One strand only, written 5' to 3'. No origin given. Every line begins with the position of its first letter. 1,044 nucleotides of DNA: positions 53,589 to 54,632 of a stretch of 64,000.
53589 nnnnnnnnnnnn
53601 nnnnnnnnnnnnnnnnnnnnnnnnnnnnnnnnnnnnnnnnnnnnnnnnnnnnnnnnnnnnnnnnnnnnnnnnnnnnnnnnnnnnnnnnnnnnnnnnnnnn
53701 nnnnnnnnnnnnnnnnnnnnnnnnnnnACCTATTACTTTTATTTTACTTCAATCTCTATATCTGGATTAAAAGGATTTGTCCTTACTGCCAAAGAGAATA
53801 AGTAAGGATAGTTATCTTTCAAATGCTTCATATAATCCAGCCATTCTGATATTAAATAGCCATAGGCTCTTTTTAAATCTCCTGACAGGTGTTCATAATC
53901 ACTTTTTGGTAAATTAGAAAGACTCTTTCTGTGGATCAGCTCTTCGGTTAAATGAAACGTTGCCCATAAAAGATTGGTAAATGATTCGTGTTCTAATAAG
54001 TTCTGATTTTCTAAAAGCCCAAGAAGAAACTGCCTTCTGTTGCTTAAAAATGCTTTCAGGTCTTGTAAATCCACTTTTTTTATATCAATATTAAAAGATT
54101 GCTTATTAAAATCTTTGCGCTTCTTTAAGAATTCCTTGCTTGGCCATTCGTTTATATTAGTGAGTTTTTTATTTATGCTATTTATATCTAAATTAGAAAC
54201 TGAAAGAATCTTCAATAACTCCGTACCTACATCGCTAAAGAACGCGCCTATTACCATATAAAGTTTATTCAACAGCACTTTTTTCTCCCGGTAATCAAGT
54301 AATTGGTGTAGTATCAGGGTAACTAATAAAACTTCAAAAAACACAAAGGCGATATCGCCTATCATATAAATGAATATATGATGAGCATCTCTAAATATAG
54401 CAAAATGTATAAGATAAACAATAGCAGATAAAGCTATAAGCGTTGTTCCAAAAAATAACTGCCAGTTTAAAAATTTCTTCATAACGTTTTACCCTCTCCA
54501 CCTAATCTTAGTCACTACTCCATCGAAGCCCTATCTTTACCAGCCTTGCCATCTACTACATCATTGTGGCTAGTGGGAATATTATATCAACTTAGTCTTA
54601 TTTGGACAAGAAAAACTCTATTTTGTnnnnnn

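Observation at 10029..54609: A near-consensus sigma70-type promoter cassette is dispersed at least 7 times with an invariant 17-nt spacer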

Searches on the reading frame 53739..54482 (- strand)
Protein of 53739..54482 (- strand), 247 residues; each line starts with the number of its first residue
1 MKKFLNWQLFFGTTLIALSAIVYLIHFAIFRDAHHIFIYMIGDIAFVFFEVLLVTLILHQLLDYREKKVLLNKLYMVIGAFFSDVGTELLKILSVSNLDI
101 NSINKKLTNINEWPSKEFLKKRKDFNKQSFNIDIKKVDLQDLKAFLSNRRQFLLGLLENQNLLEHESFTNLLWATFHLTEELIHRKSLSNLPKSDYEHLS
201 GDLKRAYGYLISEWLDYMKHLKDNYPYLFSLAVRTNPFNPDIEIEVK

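Call 11: search_protein_families(library=pfam, proteins=[window:53739-54482:-], max_evalue=0.01)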
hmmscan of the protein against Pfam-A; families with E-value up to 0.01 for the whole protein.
window:53739-54482:- (247 aa): 0 families

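Call 38: find_homologous_proteins(query=window:53739-54482:-)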
Query window:53739-54482:- (247 aa): 7946 proteins with E <= 0.001 among 8000 candidates; the best 120 are listed.
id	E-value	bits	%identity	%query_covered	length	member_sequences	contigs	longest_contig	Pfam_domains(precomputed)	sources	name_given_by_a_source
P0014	1.0e-156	538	100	100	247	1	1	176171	PF27246.1,PF27232.1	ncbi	ncbi:hypothetical protein ACFL0P_00785 [Candidatus Omnitrophota bacterium]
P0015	1.7e-103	364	68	100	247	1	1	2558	PF27246.1,PF27232.1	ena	-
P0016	2.1e-103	363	68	100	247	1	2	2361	PF27246.1,PF27232.1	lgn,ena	-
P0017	7.7e-103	362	68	100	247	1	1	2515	PF27246.1,PF27232.1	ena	-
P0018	2.2e-102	360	68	100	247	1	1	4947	PF27246.1,PF27232.1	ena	-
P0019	2.4e-102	360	68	100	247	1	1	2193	PF27246.1,PF27232.1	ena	-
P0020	8.8e-102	358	66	100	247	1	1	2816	PF27246.1,PF27232.1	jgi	-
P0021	1.3e-101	358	66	100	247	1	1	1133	PF27246.1,PF27232.1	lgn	-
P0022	3.7e-101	356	67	100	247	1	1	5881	PF27246.1,PF27232.1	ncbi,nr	ncbi:MAG: hypothetical protein KJ957_01185 [Candidatus Omnitrophica bacterium]|nr:hypothetical prote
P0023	6.2e-101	355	65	100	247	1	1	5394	PF27246.1,PF27232.1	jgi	jgi:hypothetical protein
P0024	6.2e-101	355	66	100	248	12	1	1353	PF27246.1,PF27232.1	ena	-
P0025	8.2e-101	355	68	100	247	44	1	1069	PF27246.1,PF27232.1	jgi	-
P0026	1.3e-100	354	64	100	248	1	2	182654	PF27246.1,PF27232.1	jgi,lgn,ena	-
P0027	2.4e-100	353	66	100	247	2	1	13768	PF27246.1,PF27232.1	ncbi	-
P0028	4.4e-100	353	66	100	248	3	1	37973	PF27246.1,PF27232.1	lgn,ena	-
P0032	2.8e-99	350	66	100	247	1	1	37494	PF27246.1,PF27232.1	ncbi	ncbi:hypothetical protein ACFL1E_04700 [Candidatus Omnitrophota bacterium]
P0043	1.7e-98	347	64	100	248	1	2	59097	PF27246.1,PF27232.1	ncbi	ncbi:hypothetical protein ACFL1I_02685 [Candidatus Omnitrophota bacterium]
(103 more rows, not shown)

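Call 39: find_encoding_contigs(protein=P0032, flank=10000, max_places=2)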
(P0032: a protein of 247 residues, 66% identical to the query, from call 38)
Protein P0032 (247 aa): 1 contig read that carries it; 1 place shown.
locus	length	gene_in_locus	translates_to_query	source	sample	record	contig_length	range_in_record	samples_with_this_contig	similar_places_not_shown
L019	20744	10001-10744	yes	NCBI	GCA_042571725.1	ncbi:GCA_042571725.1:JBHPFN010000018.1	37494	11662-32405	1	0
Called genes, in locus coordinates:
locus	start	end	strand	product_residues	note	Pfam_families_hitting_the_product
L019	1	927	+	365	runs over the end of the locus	PF04055:Radical_SAM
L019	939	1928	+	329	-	PF00535:Glycos_transf_2, PF10111:Glyco_tranf_2_2, PF13641:Glyco_tranf_2_3, PF13632:Glyco_trans_2_3 (weak)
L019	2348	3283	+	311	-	PF00149:Metallophos, PF12850:Metallophos_2 (faint)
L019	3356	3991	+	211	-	-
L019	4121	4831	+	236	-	PF01209:Ubie_methyltran (weak), PF13847:Methyltransf_31, PF08241:Methyltransf_11, PF08242:Methyltransf_12, PF13649:Methyltransf_25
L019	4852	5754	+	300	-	PF13489:Methyltransf_23, PF08241:Methyltransf_11 (weak), PF13649:Methyltransf_25 (weak)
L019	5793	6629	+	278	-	PF05853:BKACE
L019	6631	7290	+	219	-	PF00132:Hexapep (weak), PF14602:Hexapep_2 (faint), PF00132:Hexapep (weak), PF25084:LbH_EIF2B (weak), PF25087:GMPPB_C (weak), PF00132:Hexapep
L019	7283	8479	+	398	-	PF01041:DegT_DnrJ_EryC1, PF00155:Aminotran_1_2 (weak), PF01212:Beta_elim_lyase, PF01053:Cys_Met_Meta_PP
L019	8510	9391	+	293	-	PF00535:Glycos_transf_2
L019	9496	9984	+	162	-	PF00210:Ferritin, PF02915:Rubrerythrin (faint)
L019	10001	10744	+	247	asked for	PF27246:MJ1433_N, PF27232:MJ1433_C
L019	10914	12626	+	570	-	PF05157:MshEN, PF00437:T2SSE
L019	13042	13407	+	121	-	-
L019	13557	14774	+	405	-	PF28597:T2SSF_N (weak), PF00482:T2SSF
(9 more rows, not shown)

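Call 40: find_encoding_contigs(protein=P0043, flank=10000, max_places=2)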
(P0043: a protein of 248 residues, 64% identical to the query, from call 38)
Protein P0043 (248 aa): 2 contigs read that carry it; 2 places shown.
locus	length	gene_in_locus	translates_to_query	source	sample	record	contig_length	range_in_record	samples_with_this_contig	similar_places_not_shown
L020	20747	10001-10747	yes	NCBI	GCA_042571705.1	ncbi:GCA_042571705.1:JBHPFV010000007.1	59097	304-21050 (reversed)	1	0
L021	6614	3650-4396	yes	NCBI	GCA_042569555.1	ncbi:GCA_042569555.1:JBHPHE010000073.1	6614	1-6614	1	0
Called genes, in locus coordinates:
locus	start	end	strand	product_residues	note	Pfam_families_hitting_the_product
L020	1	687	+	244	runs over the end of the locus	PF11750:DUF3307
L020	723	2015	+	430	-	PF13185:GAF_2, PF01590:GAF, PF13492:GAF_3, PF00512:HisKA, PF02518:HATPase_c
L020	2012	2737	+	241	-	PF21842:DUF6901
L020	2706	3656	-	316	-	PF01207:Dus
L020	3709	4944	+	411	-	PF00070:Pyr_redox (faint), PF00890:FAD_binding_2 (weak), PF01266:DAO (weak), PF03486:HI0933_like, PF07992:Pyr_redox_2 (weak), PF12831:FAD_oxidored, PF13450:NAD_binding_8 (weak), PF22780:HI0933_like_1st, +2 more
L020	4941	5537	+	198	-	PF02545:Maf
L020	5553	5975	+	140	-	PF23477:zf_Tbcl_2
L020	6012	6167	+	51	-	PF23477:zf_Tbcl_2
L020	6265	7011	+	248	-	PF04338:DUF481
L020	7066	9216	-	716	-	PF00009:GTP_EFTU, PF22042:EF-G_D2, PF03144:GTP_EFTU_D2, PF14492:EFG_III, PF16658:RF3_C, PF03764:EFG_IV, PF00679:EFG_C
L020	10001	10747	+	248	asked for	PF27246:MJ1433_N, PF27232:MJ1433_C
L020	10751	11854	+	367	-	PF00278:Orn_DAP_Arg_deC (weak)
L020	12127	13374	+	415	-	PF03435:Sacchrp_dh_NADP, PF16653:Sacchrp_dh_C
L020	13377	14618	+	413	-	PF03435:Sacchrp_dh_NADP, PF16653:Sacchrp_dh_C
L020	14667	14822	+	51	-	-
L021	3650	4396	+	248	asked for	PF27246:MJ1433_N, PF27232:MJ1433_C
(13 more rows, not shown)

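Call 41: find_encoding_contigs(protein=P0022, flank=10000, max_places=2)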
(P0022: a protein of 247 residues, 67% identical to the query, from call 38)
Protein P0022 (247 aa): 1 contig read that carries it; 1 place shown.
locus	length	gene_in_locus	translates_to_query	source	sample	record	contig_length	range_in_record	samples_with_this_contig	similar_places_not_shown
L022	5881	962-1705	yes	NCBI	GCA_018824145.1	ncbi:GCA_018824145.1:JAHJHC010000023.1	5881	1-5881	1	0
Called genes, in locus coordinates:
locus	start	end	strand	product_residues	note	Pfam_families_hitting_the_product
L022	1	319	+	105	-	PF01063:Aminotran_4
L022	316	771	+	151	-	PF00383:dCMP_cyt_deam_1, PF14437:MafB19-deam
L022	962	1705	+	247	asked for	PF27246:MJ1433_N, PF27232:MJ1433_C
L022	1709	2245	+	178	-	-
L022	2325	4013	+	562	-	PF05496:RuvB_N (weak), PF13177:DNA_pol3_delta2, PF00004:AAA, PF07728:AAA_5 (weak), PF21960:RCF1-5-like_lid (faint), PF22608:DNAX_ATPase_lid, PF12169:DNA_pol3_gamma3, PF20964:DnaX_C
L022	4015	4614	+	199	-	PF21176:RecR_HhH, PF02132:RecR_ZnF, PF13662:Toprim_4, PF01751:Toprim, PF21175:RecR_C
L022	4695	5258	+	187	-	PF01558:POR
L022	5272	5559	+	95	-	PF12837:Fer4_6 (faint), PF13237:Fer4_10 (weak), PF14697:Fer4_21, PF12838:Fer4_7 (weak), PF00037:Fer4 (weak), PF12797:Fer4_2 (weak)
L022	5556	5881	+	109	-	PF01855:POR_N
